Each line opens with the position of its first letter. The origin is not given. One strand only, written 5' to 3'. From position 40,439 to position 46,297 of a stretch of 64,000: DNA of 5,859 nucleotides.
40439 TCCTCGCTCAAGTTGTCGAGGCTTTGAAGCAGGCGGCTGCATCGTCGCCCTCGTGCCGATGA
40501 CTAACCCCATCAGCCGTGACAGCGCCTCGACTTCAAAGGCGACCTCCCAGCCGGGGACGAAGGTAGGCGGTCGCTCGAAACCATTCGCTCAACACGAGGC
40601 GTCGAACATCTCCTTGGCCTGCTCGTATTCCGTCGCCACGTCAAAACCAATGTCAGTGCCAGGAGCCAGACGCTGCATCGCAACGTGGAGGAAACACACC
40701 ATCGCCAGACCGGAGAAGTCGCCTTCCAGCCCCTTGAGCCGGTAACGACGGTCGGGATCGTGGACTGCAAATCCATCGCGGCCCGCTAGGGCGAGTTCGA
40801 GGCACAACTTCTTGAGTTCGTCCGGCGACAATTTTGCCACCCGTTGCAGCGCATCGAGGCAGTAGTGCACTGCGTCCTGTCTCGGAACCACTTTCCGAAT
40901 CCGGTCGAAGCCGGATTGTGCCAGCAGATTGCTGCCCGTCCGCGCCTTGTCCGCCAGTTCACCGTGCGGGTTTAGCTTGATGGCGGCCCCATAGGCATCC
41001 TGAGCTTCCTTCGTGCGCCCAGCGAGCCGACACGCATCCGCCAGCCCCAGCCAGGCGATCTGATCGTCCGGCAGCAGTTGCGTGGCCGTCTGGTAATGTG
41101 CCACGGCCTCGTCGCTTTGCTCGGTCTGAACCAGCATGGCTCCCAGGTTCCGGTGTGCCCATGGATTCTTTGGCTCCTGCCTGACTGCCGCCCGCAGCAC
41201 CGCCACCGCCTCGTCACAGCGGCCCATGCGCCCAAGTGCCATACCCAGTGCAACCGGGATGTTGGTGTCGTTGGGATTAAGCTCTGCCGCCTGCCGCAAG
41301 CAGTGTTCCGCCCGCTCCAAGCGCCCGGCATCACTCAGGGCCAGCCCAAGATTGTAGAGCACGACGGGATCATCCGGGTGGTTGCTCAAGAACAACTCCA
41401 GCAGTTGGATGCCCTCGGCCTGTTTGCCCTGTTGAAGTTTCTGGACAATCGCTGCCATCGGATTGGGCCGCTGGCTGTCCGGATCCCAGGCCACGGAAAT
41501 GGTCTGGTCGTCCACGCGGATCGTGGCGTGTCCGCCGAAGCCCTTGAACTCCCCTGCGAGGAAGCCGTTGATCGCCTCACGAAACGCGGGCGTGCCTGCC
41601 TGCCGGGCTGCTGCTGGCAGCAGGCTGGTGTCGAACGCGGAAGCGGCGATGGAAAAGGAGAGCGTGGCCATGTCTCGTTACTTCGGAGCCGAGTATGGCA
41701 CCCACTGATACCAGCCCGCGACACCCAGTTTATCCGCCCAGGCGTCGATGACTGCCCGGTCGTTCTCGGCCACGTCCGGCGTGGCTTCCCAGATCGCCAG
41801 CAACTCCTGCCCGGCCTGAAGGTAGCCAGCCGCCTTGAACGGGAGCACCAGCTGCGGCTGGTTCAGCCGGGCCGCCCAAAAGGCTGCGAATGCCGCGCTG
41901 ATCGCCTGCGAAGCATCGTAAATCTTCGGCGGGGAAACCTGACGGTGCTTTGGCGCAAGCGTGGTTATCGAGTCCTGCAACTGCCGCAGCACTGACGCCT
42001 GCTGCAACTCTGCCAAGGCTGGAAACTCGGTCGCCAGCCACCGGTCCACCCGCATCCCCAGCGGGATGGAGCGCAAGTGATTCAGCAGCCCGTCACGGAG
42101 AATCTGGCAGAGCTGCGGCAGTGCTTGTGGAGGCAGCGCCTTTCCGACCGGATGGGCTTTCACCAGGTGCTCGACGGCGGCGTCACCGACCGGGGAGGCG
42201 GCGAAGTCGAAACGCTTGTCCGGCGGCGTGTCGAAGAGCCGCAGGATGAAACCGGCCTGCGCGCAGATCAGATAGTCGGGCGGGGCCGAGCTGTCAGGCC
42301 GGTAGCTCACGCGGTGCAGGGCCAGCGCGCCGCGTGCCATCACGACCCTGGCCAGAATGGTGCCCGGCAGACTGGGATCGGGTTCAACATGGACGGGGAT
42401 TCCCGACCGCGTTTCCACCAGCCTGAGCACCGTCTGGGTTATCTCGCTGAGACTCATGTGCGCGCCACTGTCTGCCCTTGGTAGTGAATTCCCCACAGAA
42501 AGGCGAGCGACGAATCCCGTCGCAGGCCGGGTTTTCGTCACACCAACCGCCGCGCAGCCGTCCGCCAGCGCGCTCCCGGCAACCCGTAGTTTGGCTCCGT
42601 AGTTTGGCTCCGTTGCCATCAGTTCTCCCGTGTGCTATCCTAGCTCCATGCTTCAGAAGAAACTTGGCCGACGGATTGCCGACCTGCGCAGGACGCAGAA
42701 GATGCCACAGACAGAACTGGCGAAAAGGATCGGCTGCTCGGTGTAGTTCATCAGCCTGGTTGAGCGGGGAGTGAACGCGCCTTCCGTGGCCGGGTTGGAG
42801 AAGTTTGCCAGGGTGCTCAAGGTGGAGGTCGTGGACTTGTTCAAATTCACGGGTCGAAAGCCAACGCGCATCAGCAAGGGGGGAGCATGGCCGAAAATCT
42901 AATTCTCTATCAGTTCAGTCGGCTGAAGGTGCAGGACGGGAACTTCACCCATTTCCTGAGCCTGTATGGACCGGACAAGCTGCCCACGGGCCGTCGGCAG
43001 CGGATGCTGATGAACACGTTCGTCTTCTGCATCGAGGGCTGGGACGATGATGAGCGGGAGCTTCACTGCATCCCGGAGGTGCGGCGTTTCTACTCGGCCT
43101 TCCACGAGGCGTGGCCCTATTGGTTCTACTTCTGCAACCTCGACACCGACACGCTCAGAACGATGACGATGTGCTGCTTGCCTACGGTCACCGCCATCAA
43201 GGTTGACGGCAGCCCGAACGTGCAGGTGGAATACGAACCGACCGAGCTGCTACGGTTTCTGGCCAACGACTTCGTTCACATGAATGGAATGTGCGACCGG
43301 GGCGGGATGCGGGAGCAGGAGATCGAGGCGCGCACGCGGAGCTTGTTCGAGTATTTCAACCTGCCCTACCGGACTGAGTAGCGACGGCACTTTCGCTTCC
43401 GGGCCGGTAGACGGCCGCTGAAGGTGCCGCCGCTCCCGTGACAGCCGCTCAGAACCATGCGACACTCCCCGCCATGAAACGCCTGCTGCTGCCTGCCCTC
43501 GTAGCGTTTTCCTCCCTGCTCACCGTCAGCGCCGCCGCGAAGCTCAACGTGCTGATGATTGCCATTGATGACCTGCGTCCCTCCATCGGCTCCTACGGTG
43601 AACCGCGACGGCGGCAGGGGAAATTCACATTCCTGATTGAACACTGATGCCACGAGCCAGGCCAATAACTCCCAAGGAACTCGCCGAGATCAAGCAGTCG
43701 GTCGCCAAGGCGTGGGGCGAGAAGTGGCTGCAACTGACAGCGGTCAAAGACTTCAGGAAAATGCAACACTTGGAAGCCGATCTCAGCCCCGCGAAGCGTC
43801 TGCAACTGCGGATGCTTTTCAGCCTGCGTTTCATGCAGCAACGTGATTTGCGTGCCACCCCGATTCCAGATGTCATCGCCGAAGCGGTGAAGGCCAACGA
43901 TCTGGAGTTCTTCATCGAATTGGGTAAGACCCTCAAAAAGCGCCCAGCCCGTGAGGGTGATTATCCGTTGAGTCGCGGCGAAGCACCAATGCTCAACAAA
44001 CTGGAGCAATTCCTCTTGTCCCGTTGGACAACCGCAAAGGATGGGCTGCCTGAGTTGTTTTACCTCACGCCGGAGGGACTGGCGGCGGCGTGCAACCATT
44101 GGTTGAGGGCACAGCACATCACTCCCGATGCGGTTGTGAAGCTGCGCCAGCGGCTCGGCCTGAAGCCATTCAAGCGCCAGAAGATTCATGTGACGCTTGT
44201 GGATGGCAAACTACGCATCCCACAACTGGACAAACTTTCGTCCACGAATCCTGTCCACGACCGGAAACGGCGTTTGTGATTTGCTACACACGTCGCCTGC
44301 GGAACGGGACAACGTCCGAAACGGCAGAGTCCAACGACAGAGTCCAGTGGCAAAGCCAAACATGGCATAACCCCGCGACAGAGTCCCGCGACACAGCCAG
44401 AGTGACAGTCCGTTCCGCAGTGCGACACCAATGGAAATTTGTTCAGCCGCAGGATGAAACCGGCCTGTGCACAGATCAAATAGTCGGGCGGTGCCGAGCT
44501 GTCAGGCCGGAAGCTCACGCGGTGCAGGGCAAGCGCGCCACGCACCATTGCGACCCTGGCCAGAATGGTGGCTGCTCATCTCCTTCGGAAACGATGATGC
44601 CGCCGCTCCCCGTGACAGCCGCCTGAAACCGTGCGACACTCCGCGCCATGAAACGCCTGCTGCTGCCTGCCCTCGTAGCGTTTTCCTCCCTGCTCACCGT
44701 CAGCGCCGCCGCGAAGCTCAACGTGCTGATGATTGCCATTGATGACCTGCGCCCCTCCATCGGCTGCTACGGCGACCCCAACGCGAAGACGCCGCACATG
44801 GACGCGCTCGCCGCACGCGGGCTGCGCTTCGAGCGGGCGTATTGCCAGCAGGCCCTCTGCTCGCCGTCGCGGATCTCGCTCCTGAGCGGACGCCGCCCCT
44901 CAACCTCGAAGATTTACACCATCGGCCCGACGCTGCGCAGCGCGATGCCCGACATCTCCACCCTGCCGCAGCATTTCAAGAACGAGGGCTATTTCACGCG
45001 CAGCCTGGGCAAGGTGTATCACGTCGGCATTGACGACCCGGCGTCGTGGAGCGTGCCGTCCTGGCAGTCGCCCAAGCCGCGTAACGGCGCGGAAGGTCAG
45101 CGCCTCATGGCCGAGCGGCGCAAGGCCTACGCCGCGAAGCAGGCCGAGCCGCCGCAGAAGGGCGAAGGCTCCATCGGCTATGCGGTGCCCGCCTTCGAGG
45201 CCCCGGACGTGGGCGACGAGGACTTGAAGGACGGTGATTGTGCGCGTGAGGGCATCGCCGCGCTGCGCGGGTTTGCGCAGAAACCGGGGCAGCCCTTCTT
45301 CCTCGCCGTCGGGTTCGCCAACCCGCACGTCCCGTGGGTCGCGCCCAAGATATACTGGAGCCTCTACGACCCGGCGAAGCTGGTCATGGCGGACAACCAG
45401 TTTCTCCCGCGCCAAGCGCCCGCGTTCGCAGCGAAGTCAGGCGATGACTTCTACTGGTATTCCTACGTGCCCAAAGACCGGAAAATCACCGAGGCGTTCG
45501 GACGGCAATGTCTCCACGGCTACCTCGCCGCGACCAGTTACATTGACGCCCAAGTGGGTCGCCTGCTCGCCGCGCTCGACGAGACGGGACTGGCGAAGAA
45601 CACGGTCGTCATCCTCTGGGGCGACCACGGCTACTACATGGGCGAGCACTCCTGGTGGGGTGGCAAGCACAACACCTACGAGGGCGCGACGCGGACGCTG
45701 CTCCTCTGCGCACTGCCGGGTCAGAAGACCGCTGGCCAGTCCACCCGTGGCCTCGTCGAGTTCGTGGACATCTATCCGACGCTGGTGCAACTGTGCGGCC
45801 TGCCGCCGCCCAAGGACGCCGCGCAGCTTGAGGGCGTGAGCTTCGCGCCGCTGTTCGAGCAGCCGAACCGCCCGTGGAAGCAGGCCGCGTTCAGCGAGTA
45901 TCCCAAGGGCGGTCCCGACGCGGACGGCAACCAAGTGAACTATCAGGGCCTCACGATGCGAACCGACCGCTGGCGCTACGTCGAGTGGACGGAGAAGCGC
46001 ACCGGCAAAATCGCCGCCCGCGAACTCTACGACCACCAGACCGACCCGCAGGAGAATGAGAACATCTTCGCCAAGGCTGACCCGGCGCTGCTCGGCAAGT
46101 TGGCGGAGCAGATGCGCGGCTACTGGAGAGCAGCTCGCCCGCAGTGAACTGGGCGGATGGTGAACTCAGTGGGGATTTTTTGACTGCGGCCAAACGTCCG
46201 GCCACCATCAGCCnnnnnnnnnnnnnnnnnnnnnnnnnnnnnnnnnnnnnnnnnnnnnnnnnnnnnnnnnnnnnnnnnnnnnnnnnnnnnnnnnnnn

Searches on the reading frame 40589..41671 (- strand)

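Call 11: search_protein_families(library=pfam, proteins=[window:40589-41671:-], max_evalue=0.001)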
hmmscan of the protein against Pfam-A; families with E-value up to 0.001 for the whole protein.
window:40589-41671:- (360 aa): 21 families
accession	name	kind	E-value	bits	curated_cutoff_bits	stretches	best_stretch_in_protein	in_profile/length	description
PF07719.23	TPR_2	-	9.9e-23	78.8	27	2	104-135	3-34/34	Tetratricopeptide repeat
PF00515.34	TPR_1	-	6.1e-22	76.9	27.8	3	104-135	3-34/34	Tetratricopeptide repeat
PF13428.12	TPR_14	-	2.6e-21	74.4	23.5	2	141-178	6-43/44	Tetratricopeptide repeat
PF13414.12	TPR_11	-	8.9e-21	73.7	26.8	2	150-180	8-38/42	TPR repeat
PF13181.12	TPR_8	-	1.3e-18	66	25.7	1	104-135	3-34/34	Tetratricopeptide repeat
PF13431.12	TPR_17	-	2.1e-18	65.4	24.4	1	92-122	3-33/34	Tetratricopeptide repeat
PF14559.12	TPR_19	-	2.1e-17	63.6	25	3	181-236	2-57/68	Tetratricopeptide repeat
PF13432.12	TPR_16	-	2.5e-17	63.4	32.7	2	141-203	2-64/65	Tetratricopeptide repeat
PF13424.12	TPR_12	-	3e-13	50.2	30.1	3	171-233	4-74/77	Tetratricopeptide repeat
PF13174.12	TPR_6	-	1.3e-11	44.8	26.3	0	142-168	6-32/33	Tetratricopeptide repeat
PF13176.12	TPR_7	-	6.8e-11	41.8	27.9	0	105-135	2-32/36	Tetratricopeptide repeat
PF23914.1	TPR_CcmH_CycH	-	7.3e-11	42.6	42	1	95-203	43-154/158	Cytochrome c-type biogenesis protein H TPR domain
PF13429.12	TPR_15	-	5.6e-09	36.2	26.2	1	99-225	143-269/280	Tetratricopeptide repeat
PF24575.1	TPR_Slam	-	2.9e-07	31.3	35.2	0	139-190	50-101/104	Surface lipoprotein assembly modifier, N-terminal TPR repeats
PF07721.20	TPR_4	-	3e-07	30.9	27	0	102-127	1-26/26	Tetratricopeptide repeat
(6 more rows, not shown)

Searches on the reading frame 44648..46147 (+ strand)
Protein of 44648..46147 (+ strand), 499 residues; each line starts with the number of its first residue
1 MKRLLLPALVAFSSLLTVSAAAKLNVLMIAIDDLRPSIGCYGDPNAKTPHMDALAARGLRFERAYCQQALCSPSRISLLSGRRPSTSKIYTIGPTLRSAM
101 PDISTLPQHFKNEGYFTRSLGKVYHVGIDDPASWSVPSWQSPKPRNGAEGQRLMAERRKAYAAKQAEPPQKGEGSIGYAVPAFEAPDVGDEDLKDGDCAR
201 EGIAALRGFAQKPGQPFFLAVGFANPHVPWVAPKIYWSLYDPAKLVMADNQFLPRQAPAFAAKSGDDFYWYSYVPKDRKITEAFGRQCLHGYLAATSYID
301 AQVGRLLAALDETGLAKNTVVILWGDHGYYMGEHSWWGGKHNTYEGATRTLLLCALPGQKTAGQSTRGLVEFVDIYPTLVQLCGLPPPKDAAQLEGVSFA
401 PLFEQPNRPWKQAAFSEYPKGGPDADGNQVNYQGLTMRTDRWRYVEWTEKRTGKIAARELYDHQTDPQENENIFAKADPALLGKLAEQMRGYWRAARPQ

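Call 11: search_protein_families(library=pfam, proteins=[window:44648-46147:+], max_evalue=0.001)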
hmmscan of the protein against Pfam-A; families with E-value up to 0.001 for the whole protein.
window:44648-46147:+ (499 aa): 4 families
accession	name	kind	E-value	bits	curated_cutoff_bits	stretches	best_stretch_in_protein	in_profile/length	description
PF00884.28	Sulfatase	-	2.2e-42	145.8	25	1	25-384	2-300/301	Sulfatase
PF16347.10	SGSH_C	-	8.2e-17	62.2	29.3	1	332-479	1-137/154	N-sulphoglucosamine sulphohydrolase, C-terminal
PF01663.27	Phosphodiest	-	1.6e-08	35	23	1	293-329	185-221/342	Type I phosphodiesterase / nucleotide pyrophosphatase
PF02995.22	DUF229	-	0.00013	21.2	25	1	283-334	297-348/496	Protein of unknown function (DUF229)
